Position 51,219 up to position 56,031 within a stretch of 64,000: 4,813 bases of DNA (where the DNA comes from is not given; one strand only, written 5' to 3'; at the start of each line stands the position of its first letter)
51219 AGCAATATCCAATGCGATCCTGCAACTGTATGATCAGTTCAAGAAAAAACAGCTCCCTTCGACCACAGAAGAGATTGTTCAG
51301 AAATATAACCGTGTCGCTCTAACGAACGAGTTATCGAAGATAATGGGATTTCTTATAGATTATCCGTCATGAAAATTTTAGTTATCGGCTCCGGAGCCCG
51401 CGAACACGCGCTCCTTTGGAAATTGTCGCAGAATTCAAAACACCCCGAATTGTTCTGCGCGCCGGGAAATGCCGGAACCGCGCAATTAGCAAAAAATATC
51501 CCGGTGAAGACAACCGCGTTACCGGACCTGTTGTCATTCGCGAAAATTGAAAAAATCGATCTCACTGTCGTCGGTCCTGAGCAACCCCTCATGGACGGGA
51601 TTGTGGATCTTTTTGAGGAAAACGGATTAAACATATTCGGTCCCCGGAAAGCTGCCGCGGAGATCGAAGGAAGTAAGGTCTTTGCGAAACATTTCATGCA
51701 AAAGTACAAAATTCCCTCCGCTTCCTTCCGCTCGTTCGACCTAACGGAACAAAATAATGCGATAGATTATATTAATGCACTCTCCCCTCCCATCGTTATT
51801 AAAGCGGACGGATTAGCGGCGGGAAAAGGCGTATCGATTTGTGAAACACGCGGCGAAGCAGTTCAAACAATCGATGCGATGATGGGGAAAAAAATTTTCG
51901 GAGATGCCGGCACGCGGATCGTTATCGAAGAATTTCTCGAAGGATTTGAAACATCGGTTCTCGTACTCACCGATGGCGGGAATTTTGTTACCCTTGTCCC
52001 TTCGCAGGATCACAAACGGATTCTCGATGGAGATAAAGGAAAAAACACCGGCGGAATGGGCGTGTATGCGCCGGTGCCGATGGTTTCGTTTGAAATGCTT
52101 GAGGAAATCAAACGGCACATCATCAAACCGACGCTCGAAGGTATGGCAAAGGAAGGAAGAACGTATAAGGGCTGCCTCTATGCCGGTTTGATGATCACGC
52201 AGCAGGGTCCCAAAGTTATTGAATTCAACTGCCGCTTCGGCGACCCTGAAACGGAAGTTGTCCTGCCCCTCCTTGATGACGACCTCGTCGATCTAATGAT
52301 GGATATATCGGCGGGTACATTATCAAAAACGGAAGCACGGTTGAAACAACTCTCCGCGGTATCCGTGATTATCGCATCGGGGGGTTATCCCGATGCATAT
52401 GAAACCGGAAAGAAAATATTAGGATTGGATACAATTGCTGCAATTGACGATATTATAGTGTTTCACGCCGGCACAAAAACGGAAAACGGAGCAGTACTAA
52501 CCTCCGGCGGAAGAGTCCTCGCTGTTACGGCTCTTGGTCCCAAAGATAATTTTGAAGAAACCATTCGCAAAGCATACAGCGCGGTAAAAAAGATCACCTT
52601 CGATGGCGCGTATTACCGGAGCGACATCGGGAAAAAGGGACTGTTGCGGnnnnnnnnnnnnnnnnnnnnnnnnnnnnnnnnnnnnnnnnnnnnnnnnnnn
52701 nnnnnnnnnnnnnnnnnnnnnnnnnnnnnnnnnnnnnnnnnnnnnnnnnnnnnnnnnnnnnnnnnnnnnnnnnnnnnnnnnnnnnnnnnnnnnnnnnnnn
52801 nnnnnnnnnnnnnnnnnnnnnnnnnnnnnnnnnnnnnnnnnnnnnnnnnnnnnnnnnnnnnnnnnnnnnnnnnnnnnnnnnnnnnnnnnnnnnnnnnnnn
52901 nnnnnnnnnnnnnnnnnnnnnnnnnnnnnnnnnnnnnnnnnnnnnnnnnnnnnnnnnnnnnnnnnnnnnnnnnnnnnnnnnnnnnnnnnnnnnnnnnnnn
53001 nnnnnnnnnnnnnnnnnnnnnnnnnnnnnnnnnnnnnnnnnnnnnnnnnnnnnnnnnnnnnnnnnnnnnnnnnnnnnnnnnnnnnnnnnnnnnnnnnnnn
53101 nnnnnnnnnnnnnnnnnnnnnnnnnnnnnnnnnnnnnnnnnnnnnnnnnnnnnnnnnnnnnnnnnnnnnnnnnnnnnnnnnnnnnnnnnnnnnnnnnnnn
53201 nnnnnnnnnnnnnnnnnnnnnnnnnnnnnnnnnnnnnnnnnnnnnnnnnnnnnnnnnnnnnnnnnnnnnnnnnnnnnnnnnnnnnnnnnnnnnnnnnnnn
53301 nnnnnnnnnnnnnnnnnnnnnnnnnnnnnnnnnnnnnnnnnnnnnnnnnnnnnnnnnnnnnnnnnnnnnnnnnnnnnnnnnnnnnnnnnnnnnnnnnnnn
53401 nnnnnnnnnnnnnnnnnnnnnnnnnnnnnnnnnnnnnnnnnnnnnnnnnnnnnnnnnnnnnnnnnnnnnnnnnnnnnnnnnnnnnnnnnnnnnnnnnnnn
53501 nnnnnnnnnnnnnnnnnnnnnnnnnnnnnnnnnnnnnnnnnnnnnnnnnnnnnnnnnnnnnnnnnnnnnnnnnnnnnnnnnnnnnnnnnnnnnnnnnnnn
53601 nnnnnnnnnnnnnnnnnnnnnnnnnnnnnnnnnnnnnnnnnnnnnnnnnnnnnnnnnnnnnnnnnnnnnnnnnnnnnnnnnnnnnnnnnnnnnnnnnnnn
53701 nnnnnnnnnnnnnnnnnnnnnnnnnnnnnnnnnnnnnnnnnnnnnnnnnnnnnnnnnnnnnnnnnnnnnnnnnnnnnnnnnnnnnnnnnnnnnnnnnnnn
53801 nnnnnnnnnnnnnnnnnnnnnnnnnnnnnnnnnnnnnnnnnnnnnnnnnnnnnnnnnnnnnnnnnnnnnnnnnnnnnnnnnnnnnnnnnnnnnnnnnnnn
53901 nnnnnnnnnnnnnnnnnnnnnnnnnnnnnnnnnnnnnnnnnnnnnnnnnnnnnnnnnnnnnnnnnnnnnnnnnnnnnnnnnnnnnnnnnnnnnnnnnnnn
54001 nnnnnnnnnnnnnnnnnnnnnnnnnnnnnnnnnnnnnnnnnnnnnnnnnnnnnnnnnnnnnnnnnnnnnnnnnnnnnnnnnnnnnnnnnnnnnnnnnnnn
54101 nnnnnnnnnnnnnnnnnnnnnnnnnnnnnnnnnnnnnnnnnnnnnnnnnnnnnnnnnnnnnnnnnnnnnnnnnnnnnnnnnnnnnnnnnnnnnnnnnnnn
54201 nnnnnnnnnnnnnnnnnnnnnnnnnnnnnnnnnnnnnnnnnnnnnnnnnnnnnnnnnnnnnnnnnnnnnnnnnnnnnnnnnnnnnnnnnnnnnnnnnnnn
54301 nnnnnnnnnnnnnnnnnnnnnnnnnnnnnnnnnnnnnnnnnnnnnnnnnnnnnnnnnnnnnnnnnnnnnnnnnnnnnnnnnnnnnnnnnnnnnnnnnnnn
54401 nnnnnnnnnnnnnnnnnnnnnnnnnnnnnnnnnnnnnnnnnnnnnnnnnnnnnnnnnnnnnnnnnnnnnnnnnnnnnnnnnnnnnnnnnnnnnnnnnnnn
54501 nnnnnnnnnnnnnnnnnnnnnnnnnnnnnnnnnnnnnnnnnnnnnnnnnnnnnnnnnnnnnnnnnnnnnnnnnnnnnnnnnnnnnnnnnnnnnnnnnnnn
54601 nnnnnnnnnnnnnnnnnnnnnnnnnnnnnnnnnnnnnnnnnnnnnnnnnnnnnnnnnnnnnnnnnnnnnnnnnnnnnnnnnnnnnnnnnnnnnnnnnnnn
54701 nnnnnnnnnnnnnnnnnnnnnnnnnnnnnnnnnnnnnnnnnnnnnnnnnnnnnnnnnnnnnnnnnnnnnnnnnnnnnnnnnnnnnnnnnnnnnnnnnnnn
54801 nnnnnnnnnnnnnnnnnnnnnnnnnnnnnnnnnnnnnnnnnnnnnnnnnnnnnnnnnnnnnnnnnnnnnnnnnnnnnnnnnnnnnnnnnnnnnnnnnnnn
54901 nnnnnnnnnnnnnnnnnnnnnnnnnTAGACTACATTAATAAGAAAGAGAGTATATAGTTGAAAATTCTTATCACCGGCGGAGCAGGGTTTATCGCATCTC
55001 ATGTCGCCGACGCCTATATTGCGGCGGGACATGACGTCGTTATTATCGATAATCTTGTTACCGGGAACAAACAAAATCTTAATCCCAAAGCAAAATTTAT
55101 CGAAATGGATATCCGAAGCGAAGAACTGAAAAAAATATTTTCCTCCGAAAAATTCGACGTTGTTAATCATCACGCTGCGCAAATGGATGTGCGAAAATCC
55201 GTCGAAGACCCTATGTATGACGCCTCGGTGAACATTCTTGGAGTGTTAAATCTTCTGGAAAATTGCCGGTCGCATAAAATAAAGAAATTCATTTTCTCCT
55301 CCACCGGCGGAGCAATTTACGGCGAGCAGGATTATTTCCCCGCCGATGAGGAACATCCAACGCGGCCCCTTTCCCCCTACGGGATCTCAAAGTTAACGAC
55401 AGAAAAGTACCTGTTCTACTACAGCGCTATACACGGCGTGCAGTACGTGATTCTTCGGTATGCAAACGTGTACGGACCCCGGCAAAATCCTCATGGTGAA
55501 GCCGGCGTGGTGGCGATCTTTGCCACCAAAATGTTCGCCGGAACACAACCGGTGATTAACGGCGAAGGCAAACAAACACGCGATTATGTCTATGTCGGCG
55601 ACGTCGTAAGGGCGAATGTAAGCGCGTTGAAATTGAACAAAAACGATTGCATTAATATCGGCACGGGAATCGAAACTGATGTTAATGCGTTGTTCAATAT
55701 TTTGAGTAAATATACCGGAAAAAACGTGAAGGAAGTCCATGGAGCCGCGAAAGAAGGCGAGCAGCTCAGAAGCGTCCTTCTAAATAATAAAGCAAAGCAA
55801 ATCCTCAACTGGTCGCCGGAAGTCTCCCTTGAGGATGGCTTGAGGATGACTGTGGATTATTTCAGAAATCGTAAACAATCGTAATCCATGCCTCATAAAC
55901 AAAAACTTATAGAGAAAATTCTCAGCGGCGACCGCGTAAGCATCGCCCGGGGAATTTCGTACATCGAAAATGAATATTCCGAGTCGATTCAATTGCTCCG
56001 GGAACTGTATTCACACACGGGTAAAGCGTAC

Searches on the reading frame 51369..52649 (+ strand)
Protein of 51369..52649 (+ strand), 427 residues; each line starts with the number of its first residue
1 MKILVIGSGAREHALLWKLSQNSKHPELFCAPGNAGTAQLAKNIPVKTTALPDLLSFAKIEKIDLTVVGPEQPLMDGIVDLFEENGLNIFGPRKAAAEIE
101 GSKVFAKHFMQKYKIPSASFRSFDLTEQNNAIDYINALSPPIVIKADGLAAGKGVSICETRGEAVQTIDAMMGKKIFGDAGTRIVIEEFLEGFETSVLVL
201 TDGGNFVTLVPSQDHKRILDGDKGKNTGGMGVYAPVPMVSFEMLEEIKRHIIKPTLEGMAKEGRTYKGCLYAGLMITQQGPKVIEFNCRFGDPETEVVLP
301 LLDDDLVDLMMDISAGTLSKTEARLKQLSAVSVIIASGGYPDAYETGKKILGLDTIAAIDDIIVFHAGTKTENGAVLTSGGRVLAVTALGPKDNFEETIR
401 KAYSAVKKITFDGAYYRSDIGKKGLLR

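Call 43: find_related_loci(query=window:51369-52649:+, collection=metagenome_contigs, flank=6000)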
Query window:51369-52649:+ (427 aa) in metagenome_contigs; peptide patterns used: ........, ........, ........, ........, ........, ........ (x = any residue, [..] = any of these).
260 stretches matched a pattern; 2 encode a relative of the query (tblastn E <= 1e-3); 2 distinct loci.
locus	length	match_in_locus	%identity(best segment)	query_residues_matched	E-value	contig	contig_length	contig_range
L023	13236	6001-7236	48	1-421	6e-121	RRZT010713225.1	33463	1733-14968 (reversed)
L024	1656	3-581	85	234-426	1e-103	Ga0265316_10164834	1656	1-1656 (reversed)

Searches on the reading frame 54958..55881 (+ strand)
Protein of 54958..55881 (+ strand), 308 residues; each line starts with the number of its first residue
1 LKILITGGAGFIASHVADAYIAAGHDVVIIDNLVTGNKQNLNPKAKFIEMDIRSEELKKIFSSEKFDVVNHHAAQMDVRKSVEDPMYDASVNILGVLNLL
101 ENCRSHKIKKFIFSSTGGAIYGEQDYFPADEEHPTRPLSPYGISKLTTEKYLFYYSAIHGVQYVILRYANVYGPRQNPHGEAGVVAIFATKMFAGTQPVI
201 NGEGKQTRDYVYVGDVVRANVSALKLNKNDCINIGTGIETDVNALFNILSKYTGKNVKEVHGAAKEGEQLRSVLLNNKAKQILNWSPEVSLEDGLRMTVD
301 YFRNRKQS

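Call 57: find_homologous_proteins(query=window:54958-55881:+, max_evalue=1e-60)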
Query window:54958-55881:+ (308 aa): 7997 proteins with E <= 1e-60 among 8000 candidates; the best 120 are listed.
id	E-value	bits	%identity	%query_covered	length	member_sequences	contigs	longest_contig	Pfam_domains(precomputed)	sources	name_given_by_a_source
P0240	7.3e-203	690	100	100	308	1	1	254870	PF04321.24,PF16363.12,PF02719.22,PF01073.26,PF07993.19,PF13460.13,PF01370.28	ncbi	ncbi:MAG: NAD-dependent epimerase/dehydratase family protein [Bacteroidota bacterium]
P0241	5.1e-165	566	79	100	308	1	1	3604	PF04321.24,PF16363.12,PF02719.22,PF01073.26,PF07993.19,PF13460.13,PF01370.28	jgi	jgi:UDP-glucose 4-epimerase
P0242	8.9e-161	552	80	99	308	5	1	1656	PF04321.24,PF16363.12,PF02719.22,PF01073.26,PF07993.19,PF01370.28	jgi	-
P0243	2.8e-159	547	78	99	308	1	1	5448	PF04321.24,PF16363.12,PF02719.22,PF01073.26,PF07993.19,PF13460.13,PF01370.28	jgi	jgi:UDP-glucose 4-epimerase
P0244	7.6e-159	546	78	98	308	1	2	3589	PF04321.24,PF16363.12,PF02719.22,PF01073.26,PF07993.19,PF13460.13,PF01370.28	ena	-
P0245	5.5e-151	520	74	99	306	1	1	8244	PF04321.24,PF16363.12,PF02719.22,PF01073.26,PF07993.19,PF01370.28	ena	-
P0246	6.8e-147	507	71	99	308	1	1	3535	PF04321.24,PF16363.12,PF02719.22,PF01073.26,PF07993.19,PF01370.28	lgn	-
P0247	2.3e-146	505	72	99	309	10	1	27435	PF04321.24,PF16363.12,PF02719.22,PF01073.26,PF07993.19,PF01370.28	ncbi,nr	ncbi:MAG: NAD-dependent epimerase/dehydratase family protein [Bacteroidota bacterium]|nr:NAD-depende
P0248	9.3e-146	503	72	98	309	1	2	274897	PF04321.24,PF16363.12,PF02719.22,PF01073.26,PF07993.19,PF13460.13,PF01370.28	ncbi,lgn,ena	-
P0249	4.6e-145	501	72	98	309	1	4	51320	PF04321.24,PF16363.12,PF02719.22,PF05368.20,PF01073.26,PF07993.19,PF13460.13,PF01370.28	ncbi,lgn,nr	ncbi:MAG: UDP-glucose 4-epimerase [Ignavibacteriae bacterium]|nr:MAG: UDP-glucose 4-epimerase [Ignav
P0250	9.8e-145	500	71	99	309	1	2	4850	PF04321.24,PF16363.12,PF02719.22,PF01073.26,PF07993.19,PF13460.13,PF01370.28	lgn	-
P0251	1.7e-144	499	71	99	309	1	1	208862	PF04321.24,PF16363.12,PF02719.22,PF01073.26,PF07993.19,PF13460.13,PF01370.28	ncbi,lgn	-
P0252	2.1e-144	498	71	99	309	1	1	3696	PF04321.24,PF16363.12,PF02719.22,PF01073.26,PF07993.19,PF13460.13,PF01370.28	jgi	jgi:UDP-glucose 4-epimerase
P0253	6.2e-144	497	70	99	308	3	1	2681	PF04321.24,PF16363.12,PF02719.22,PF01073.26,PF07993.19,PF13460.13,PF01370.28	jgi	-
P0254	8.0e-144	496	70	99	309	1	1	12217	PF04321.24,PF16363.12,PF02719.22,PF01073.26,PF07993.19,PF13460.13,PF01370.28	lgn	-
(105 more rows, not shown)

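Call 58: find_encoding_contigs(protein=P0243, flank=5000, max_places=2)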
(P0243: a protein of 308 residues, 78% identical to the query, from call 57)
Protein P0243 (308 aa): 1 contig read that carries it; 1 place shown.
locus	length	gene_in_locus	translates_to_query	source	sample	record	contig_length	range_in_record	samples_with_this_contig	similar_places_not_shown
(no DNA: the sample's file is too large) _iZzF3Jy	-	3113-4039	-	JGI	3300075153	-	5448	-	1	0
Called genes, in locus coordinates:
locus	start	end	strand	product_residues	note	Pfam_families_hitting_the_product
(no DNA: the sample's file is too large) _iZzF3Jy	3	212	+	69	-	?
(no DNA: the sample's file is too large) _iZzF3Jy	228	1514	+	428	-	PF13439:Glyco_transf_4, PF13579:Glyco_trans_4_4 (weak), PF00534:Glycos_transf_1, PF13692:Glyco_trans_1_4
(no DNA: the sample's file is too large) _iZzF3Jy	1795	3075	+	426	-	PF02844:GARS_N, PF01071:GARS_A, PF02786:CPSase_L_D2 (weak), PF02843:GARS_C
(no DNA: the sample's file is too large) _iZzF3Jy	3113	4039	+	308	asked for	PF01073:3Beta_HSD, PF01370:Epimerase, PF02719:Polysacc_synt_2, PF04321:RmlD_sub_bind, PF13460:NAD_binding_10 (faint), PF16363:GDP_Man_Dehyd, PF07993:NAD_binding_4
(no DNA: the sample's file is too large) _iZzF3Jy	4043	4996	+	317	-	PF03308:MeaB, PF02492:cobW (weak), PF13401:AAA_22 (faint)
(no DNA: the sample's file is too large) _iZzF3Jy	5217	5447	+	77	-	?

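Call 59: find_encoding_contigs(protein=P0241, flank=5000, max_places=2)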
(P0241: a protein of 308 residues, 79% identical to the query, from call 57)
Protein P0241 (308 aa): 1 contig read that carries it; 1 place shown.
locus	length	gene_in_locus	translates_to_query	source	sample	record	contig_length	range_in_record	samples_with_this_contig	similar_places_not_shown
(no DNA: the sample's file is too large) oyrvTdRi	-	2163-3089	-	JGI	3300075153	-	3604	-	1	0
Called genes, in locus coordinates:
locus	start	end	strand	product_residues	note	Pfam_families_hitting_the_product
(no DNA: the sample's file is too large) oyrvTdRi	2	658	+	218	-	?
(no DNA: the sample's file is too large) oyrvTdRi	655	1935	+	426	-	PF02844:GARS_N, PF01071:GARS_A, PF02786:CPSase_L_D2 (weak), PF02843:GARS_C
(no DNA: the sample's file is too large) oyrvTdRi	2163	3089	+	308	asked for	PF01073:3Beta_HSD, PF01370:Epimerase, PF02719:Polysacc_synt_2, PF04321:RmlD_sub_bind, PF13460:NAD_binding_10 (weak), PF16363:GDP_Man_Dehyd, PF07993:NAD_binding_4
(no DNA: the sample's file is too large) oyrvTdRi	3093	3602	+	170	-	?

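Call 60: find_encoding_contigs(protein=P0245, flank=5000, max_places=2)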
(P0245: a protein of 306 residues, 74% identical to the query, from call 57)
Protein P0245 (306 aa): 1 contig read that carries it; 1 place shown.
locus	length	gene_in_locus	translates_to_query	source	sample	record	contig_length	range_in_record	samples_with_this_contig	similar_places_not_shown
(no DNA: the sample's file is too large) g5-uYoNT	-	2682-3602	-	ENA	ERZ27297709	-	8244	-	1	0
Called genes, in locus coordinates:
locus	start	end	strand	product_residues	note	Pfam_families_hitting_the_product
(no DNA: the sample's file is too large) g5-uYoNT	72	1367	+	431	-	PF13439:Glyco_transf_4, PF13579:Glyco_trans_4_4 (weak), PF00534:Glycos_transf_1, PF13692:Glyco_trans_1_4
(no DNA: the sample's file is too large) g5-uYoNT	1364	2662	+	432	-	PF02844:GARS_N, PF01071:GARS_A, PF02786:CPSase_L_D2 (weak), PF02843:GARS_C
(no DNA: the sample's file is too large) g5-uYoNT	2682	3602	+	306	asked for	PF01073:3Beta_HSD, PF01370:Epimerase, PF02719:Polysacc_synt_2, PF04321:RmlD_sub_bind, PF16363:GDP_Man_Dehyd, PF07993:NAD_binding_4 (weak)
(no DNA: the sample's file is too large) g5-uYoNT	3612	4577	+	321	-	PF03308:MeaB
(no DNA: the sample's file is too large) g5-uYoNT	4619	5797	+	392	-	PF02771:Acyl-CoA_dh_N, PF02770:Acyl-CoA_dh_M, PF00441:Acyl-CoA_dh_1, PF08028:Acyl-CoA_dh_2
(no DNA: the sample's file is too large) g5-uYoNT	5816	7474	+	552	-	PF01039:Carboxyl_trans, PF03255:ACCA (weak)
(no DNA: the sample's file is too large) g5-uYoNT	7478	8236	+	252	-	-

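Call 61: find_encoding_contigs(protein=P0248, flank=5000, max_places=2)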
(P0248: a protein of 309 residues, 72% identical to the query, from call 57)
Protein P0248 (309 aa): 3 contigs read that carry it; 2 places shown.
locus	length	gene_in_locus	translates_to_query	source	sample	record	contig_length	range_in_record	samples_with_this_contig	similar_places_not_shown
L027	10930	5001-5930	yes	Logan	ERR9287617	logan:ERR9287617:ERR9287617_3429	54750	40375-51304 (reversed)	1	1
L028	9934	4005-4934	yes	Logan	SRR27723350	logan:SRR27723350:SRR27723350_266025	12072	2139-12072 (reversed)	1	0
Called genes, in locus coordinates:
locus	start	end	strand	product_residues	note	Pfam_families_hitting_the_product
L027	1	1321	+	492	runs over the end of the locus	PF00478:IMPDH, PF00571:CBS, PF03060:NMO, PF01070:FMN_dh, PF01645:Glu_synthase (faint)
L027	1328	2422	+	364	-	PF01321:Creatinase_N, PF00557:Peptidase_M24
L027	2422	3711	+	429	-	PF13439:Glyco_transf_4, PF00534:Glycos_transf_1 (weak)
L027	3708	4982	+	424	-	PF02844:GARS_N, PF01071:GARS_A, PF02843:GARS_C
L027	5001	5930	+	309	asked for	PF01073:3Beta_HSD, PF01370:Epimerase, PF02719:Polysacc_synt_2, PF04321:RmlD_sub_bind, PF13460:NAD_binding_10 (weak), PF16363:GDP_Man_Dehyd, PF07993:NAD_binding_4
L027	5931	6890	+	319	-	PF03193:RsgA_GTPase (faint), PF03308:MeaB, PF13401:AAA_22 (faint), PF00005:ABC_tran (faint), PF00448:SRP54 (faint), PF02492:cobW (weak)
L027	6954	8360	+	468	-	PF14870:PSII_BNR (weak)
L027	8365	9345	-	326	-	PF01073:3Beta_HSD, PF01370:Epimerase, PF02719:Polysacc_synt_2, PF04321:RmlD_sub_bind, PF05368:NmrA, PF13460:NAD_binding_10, PF16363:GDP_Man_Dehyd, PF07993:NAD_binding_4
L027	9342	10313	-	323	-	PF00490:ALAD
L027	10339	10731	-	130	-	PF00903:Glyoxalase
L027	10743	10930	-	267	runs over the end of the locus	PF00561:Abhydrolase_1, PF12146:Hydrolase_4, PF12697:Abhydrolase_6, PF03096:Ndr, PF00326:Peptidase_S9 (faint), PF20408:Abhydrolase_11 (faint), PF00561:Abhydrolase_1 (weak)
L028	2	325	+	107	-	?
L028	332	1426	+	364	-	PF01321:Creatinase_N, PF00557:Peptidase_M24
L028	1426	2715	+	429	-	PF13439:Glyco_transf_4, PF00534:Glycos_transf_1 (weak)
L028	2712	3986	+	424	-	PF02844:GARS_N, PF01071:GARS_A, PF02843:GARS_C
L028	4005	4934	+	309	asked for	PF01073:3Beta_HSD, PF01370:Epimerase, PF02719:Polysacc_synt_2, PF04321:RmlD_sub_bind, PF13460:NAD_binding_10 (weak), PF16363:GDP_Man_Dehyd, PF07993:NAD_binding_4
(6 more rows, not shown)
